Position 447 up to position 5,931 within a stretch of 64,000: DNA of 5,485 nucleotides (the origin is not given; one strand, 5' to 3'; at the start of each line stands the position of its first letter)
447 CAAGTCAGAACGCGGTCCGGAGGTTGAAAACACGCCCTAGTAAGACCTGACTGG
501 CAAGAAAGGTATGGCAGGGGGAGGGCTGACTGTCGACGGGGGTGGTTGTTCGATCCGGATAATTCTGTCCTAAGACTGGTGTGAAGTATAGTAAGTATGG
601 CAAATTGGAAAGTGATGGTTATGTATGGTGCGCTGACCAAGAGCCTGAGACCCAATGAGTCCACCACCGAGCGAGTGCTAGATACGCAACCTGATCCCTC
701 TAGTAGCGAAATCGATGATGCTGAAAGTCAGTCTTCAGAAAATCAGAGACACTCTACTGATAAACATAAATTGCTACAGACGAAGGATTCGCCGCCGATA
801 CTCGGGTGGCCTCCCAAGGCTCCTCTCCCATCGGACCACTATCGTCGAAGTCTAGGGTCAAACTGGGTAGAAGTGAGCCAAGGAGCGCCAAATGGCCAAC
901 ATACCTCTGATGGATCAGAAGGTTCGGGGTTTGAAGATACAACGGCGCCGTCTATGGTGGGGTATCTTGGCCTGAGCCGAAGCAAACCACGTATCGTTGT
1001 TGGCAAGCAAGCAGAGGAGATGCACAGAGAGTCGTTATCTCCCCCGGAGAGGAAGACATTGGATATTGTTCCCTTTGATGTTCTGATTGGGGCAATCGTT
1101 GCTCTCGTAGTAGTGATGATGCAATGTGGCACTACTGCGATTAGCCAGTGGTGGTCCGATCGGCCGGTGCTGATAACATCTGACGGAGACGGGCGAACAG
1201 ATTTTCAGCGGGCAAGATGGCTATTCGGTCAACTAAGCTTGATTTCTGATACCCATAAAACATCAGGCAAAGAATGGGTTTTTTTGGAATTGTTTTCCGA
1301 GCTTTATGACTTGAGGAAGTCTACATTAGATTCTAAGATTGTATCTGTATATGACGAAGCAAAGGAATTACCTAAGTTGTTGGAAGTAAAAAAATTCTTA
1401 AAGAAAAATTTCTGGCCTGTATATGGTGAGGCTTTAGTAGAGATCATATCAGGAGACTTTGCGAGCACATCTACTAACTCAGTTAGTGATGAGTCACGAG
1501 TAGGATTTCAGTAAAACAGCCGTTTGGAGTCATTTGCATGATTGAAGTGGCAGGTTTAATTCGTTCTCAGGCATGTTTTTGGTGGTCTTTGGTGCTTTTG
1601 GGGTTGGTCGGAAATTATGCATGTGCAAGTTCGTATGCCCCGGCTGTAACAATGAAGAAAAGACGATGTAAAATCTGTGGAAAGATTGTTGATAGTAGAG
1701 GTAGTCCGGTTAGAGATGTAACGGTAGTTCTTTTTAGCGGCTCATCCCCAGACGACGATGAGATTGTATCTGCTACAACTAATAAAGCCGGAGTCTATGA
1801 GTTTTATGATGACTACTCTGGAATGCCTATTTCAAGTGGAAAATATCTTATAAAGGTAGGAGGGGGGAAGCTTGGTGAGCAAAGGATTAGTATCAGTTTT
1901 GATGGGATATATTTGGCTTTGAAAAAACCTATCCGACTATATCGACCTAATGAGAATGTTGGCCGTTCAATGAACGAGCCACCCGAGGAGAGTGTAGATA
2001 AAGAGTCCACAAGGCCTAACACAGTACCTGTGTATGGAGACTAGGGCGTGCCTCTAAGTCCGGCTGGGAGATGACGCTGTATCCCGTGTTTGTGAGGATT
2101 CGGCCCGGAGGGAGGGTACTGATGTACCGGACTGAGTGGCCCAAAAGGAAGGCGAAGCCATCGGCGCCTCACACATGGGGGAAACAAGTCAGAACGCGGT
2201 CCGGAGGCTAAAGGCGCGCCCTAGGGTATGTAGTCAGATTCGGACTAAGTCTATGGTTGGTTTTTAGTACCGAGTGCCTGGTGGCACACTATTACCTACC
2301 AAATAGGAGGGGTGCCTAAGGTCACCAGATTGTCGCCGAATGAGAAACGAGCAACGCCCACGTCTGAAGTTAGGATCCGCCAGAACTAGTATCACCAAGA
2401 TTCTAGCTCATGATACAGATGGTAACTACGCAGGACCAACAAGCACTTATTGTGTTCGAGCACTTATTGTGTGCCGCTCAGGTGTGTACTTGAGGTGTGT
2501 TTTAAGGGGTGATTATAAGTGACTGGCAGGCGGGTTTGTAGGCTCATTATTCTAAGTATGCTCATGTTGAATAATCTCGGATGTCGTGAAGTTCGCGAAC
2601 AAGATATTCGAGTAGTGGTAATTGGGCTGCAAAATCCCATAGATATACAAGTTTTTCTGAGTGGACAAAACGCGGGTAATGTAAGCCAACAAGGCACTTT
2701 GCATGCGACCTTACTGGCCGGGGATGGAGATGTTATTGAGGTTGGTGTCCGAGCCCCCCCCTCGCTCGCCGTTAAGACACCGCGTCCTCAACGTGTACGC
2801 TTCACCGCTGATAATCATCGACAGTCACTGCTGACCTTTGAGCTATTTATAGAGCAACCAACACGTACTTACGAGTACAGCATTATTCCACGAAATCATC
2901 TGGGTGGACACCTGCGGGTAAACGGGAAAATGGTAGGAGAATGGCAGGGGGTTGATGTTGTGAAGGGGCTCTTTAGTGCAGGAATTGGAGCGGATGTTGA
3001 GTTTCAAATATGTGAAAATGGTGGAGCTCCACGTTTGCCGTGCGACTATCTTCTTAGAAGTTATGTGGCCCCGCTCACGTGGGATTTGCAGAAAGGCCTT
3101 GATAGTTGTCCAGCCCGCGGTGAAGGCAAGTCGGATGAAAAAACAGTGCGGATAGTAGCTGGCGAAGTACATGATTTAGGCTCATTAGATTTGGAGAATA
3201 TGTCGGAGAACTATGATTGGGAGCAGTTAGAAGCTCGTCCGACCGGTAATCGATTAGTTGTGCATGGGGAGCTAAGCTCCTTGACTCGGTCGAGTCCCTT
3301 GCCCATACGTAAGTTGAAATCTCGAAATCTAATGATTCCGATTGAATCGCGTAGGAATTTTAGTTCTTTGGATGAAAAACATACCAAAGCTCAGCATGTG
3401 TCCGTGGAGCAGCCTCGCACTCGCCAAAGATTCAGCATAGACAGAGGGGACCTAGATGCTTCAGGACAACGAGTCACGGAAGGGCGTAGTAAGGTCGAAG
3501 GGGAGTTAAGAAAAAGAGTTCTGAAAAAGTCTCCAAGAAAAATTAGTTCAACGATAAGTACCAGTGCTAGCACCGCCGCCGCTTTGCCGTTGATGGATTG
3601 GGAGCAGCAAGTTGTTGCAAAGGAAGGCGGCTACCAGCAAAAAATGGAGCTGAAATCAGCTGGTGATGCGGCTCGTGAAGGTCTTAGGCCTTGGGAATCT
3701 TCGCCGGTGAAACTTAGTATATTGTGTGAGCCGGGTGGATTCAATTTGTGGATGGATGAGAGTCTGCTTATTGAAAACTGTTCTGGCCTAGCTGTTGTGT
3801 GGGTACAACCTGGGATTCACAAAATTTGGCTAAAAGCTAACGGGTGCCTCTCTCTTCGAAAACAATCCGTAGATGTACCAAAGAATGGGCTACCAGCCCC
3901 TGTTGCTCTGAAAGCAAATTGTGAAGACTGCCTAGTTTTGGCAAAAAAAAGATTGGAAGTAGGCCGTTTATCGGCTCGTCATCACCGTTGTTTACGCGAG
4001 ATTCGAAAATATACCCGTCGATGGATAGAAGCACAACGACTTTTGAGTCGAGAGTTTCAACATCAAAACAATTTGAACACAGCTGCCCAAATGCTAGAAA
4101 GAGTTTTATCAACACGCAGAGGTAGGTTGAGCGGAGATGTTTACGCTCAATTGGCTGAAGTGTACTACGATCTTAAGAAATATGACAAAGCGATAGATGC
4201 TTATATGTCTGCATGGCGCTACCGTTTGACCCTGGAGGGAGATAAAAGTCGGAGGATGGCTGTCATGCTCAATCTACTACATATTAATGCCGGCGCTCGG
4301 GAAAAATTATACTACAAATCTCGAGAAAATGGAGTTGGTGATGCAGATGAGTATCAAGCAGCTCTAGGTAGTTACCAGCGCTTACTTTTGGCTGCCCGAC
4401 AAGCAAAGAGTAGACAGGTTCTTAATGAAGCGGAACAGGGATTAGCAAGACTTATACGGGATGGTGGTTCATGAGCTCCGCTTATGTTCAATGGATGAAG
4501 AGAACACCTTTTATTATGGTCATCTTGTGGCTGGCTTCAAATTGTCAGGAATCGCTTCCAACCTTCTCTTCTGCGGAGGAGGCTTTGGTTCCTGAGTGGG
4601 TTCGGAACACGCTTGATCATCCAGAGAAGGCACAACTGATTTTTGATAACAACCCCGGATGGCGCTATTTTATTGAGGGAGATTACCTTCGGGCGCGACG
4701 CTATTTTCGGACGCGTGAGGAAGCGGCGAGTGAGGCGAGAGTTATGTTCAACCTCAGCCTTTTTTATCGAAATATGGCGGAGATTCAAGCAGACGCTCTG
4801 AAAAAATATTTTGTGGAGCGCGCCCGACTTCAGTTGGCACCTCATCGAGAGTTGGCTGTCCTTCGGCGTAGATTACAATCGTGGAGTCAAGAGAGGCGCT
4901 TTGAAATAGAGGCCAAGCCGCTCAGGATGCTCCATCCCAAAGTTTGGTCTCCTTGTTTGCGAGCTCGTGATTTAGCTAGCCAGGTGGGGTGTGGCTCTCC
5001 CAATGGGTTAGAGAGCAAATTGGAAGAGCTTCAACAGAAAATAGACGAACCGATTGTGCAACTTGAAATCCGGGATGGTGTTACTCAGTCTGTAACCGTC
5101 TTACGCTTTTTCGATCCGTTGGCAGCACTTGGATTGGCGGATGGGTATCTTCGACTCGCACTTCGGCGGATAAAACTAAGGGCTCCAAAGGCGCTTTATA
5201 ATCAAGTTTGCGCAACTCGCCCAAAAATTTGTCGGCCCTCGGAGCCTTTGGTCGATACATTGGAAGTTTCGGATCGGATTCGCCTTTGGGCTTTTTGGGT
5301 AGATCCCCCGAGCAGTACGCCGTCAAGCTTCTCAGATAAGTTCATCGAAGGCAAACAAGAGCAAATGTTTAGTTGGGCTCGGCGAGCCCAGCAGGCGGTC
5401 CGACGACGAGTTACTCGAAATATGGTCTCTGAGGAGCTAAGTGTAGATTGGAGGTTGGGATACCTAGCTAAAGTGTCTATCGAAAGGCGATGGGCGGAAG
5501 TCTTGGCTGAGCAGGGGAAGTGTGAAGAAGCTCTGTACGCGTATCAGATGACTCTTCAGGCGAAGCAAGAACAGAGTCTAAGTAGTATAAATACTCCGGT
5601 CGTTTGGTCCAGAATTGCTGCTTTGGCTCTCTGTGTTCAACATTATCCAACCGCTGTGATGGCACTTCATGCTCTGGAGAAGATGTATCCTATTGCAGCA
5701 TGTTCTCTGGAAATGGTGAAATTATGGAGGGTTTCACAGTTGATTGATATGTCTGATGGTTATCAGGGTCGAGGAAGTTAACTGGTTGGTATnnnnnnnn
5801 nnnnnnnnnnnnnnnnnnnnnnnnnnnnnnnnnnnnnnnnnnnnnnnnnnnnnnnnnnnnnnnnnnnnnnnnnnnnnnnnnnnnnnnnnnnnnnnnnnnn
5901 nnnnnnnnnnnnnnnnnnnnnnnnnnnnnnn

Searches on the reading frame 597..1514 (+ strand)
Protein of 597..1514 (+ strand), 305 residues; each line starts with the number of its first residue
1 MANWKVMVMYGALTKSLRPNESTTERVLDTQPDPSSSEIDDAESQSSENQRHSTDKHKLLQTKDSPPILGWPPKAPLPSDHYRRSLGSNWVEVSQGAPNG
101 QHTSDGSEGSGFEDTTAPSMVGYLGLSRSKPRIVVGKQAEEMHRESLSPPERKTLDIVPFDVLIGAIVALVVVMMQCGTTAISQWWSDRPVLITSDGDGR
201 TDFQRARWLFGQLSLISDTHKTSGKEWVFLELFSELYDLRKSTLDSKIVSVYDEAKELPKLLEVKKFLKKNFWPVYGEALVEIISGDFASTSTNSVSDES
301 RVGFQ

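Call 10: search_protein_families(library=pfam, proteins=[window:597-1514:+])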
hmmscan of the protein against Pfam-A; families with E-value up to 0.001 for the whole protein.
window:597-1514:+ (305 aa): 0 families

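Call 44: find_encoding_contigs(protein=window:597-1514:+, flank=10000, max_places=3)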
Protein window:597-1514:+ (305 aa): no gene with exactly this product is on record in the collection.

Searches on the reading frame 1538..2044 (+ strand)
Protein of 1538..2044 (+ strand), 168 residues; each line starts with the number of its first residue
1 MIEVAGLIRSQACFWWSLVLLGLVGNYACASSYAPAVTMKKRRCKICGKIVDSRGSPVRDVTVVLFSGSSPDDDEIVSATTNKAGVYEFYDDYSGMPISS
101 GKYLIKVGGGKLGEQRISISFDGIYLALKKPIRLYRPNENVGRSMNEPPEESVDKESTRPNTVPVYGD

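Call 48: find_encoding_contigs(protein=window:1538-2044:+, flank=10000, max_places=3)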
Protein window:1538-2044:+ (168 aa): no gene with exactly this product is on record in the collection.

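Call 51: search_protein_families(library=pfam, proteins=[window:1538-2044:+], max_evalue=0.01)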
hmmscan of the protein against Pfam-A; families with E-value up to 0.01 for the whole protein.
window:1538-2044:+ (168 aa): 3 families
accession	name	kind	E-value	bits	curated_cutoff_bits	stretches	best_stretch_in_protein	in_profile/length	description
PF24107.1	DUF7382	-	8.4e-05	22.8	27.4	1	49-86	25-61/65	Domain of unknown function (DUF7382)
PF13620.12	CarboxypepD_reg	-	0.00014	22.5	32.3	1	46-89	2-42/82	Carboxypeptidase regulatory-like domain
PF24025.1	Ig_DR_A0283-like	-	0.0044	17.7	27.1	1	49-125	12-79/102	DR_A0283-like, Ig-like domain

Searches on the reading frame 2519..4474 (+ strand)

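Call 11: search_protein_families(library=pfam, proteins=[window:2519-4474:+])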
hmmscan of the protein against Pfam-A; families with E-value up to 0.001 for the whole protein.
window:2519-4474:+ (651 aa): 2 families
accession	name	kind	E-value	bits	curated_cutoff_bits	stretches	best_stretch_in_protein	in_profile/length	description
PF00515.34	TPR_1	-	0.00025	21.1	27.8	1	540-563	2-25/34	Tetratricopeptide repeat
PF14559.12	TPR_19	-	0.00079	20.1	25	1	516-561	4-47/68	Tetratricopeptide repeat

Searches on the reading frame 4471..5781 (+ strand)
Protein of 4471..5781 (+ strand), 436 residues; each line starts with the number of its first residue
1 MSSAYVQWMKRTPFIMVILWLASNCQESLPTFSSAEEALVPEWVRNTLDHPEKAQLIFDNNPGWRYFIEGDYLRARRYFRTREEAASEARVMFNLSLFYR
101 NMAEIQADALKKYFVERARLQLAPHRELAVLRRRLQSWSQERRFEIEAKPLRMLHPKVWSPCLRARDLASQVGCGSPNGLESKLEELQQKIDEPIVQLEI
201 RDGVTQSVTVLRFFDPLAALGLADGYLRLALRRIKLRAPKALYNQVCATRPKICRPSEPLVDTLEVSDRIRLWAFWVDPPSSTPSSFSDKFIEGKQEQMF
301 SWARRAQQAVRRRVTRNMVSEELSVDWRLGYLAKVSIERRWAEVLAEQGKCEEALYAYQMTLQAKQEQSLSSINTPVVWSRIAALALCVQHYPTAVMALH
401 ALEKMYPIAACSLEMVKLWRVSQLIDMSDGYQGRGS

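Call 11: search_protein_families(library=pfam, proteins=[window:4471-5781:+])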
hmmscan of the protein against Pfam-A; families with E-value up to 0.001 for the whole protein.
window:4471-5781:+ (436 aa): 0 families

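Call 62: find_encoding_contigs(protein=window:4471-5781:+, flank=10000, max_places=3)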
Protein window:4471-5781:+ (436 aa): no gene with exactly this product is on record in the collection.
